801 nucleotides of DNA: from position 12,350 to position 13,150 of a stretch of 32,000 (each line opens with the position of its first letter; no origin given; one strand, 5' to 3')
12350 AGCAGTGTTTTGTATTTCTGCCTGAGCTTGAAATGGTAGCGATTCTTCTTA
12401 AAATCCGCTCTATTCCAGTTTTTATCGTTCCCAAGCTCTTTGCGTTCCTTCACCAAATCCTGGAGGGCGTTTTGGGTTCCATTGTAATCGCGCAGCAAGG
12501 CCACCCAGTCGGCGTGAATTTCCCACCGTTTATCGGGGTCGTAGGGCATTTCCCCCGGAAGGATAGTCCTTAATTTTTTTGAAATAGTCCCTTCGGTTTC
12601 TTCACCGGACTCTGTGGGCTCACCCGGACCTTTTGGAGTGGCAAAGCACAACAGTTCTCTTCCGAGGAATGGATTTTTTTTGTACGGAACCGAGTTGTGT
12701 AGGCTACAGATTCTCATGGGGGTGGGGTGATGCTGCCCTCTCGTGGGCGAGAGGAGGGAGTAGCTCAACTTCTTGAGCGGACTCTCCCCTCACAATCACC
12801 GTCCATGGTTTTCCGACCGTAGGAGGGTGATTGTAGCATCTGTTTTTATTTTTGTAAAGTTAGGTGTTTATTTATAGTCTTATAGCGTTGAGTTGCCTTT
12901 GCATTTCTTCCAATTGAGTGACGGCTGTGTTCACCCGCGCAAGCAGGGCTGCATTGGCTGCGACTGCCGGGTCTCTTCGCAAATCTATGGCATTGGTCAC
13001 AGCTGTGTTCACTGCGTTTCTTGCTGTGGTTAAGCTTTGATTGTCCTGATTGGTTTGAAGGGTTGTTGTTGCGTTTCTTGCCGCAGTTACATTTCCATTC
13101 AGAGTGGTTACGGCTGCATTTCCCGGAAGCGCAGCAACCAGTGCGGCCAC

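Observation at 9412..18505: Five-gene, tightly coupled operon of orphan membrane-associated proteins downstream of rpsF-ssb-rpsR: candidate undescribed envelope or host-interface apparatus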

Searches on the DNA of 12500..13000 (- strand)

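Call 44: search_rna_families(source=window, start=12500, end=13000, threshold=evalue, max_evalue=5)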
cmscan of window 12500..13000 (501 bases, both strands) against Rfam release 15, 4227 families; matches with E-value up to 5: 2.
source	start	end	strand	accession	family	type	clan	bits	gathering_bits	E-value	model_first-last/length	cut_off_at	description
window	12725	12740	+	RF01293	ACA59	Gene; snRNA; snoRNA; HACA-box;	-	12.5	43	4.8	19-34/151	no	Small nucleolar RNA ACA59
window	12815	12883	-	RF01675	CrcZ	Gene; sRNA;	-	12.3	95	0.41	1-398/398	no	Pseudomonas sRNA CrcZ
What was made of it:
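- On Any Rfam RNA family (for the g5 leader): In 12500-13000 at E<=5 there are only two chance-level hits (call 44).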

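Call 118: build_rna_model(alignment_id=A8, structure=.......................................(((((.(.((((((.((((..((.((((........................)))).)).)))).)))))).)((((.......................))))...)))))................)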
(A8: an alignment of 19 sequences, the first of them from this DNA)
Model R1 built from alignment A8 (19 sequences, 167 columns); structure: as given.
model positions 121; base pairs 26; branch points 1; effective number of sequences 1.65; information 0.59 bits per position. Calibrated on 0.2 Mb of random sequence (short: E-values are rough).
structure used (alignment columns):
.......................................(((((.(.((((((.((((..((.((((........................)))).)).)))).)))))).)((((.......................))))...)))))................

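Call 119: search_with_rna_model(model_id=R1, sources=[window, L002, L004, L005, L006, L007, L008, L009, L010, L011, L012, L013, L014, L015, L016, L017, L018, L019, L020, L021, L022, L023, L024, L025, L026, L027, L028, L029, L030, L031, L032, L033, L034, L035, L036, L037, L038, L039, L040, L042, L043, L044, L045, L046, L047, L048, L050, L051, L056, L057, L058, L066], max_evalue=0.01, make_alignment=true)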
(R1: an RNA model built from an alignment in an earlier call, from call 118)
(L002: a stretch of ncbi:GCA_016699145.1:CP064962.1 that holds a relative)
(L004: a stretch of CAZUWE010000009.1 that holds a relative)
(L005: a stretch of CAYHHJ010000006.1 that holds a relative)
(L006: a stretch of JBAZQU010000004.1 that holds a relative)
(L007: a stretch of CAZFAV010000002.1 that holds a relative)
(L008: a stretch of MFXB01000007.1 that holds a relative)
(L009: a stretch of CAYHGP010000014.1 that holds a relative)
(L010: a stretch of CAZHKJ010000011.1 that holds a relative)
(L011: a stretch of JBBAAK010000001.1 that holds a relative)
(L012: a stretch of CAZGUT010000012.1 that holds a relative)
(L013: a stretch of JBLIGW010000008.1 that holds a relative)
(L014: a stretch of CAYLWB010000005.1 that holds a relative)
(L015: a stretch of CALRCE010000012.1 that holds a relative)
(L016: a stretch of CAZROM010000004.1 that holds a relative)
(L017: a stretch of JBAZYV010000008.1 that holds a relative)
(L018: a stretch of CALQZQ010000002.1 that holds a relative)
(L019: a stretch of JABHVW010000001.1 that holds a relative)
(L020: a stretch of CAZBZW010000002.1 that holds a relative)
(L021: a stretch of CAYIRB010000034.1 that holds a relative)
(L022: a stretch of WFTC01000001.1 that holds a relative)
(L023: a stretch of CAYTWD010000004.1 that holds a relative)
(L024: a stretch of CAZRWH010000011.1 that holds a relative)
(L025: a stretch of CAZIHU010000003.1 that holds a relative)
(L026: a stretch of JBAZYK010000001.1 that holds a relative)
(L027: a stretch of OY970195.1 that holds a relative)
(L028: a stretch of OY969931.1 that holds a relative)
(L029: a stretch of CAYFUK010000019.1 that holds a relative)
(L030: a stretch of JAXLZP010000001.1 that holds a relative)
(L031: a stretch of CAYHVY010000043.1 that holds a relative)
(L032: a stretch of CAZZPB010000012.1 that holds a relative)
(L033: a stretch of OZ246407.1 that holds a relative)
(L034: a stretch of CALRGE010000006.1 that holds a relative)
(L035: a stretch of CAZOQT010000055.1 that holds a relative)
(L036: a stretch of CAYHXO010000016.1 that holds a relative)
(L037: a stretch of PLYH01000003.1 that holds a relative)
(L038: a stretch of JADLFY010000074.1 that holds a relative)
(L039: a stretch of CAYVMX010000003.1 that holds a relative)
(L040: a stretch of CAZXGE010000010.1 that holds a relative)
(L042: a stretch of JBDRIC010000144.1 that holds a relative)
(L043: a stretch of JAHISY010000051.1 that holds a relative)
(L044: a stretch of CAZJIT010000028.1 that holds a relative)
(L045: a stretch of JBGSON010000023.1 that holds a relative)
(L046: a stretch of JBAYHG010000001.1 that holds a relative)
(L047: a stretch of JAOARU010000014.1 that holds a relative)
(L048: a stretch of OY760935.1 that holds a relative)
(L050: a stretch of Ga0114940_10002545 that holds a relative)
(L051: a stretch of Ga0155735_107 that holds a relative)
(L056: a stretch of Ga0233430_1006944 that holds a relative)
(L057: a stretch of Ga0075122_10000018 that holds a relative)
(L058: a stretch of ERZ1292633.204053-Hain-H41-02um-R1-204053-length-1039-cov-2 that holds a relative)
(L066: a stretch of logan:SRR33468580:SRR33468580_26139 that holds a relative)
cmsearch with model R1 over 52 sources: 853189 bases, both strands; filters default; matches with E-value up to 0.01: 26.
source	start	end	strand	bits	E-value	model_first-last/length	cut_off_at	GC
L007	9173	9293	+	132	2.9e-35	1-121/121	no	0.62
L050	324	443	+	125.7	2.1e-33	1-121/121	no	0.57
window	12715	12829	-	122.4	1.9e-32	1-121/121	no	0.61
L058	571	688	-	121.9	2.7e-32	1-121/121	no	0.61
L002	12424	12538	+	116.8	7.9e-31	1-121/121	no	0.63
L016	12163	12279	+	111.5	2.8e-29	1-121/121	no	0.59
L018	3582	3699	+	111.3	3.4e-29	1-121/121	no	0.53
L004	12262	12380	+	110.6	5.3e-29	1-121/121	no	0.63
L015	3794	3929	+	109.8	9e-29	1-121/121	no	0.56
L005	7678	7799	+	108.8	1.8e-28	1-121/121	no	0.58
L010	4260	4379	+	103.7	5.3e-27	1-121/121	no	0.59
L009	12014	12134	+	102.4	1.3e-26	1-121/121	no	0.55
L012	6642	6770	+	101.4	2.5e-26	1-121/121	no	0.53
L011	6223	6347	+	101.1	3.1e-26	1-121/121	no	0.53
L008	7285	7423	+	99.9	7.2e-26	1-121/121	no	0.56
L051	1656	1794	-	99.9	7.2e-26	1-121/121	no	0.56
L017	12200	12329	+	98.6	1.7e-25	1-121/121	no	0.55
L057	9362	9497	-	95.2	1.7e-24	1-121/121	no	0.54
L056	7567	7708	+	93.9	4e-24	1-121/121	no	0.54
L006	12215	12353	+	88.1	1.9e-22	1-121/121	no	0.58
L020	12104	12224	+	66.9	2.9e-16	1-121/121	no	0.55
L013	11918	12045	+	62.4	6.1e-15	1-121/121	no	0.45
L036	12169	12295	+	36.8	1.8e-07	1-121/121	no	0.43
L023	12082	12179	+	34.8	6.8e-07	1-121/121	no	0.5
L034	12308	12406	+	34.5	8.6e-07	1-121/121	no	0.48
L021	7547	7644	+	27.6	8.7e-05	1-121/121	no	0.57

Alignment A11: 26 matches aligned to the model, 184 columns, each read 5' to 3' on its own strand. Consensus structure (alignment columns), stored with it:
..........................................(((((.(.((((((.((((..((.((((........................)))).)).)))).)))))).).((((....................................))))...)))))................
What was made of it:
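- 12718..12829 (-): Conserved structured 5' leader RNA of g5. Helix P1 is GUGAU/AUCAC. It encloses a long purine/pyrimidine helix capped by a variable-length hairpin, plus a second hairpin. The leader ends about 10 nt before the AUG. Covariance model R1 finds exactly one copy per locus, always in the g4-g5 spacer, in 26 sources (call 119).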
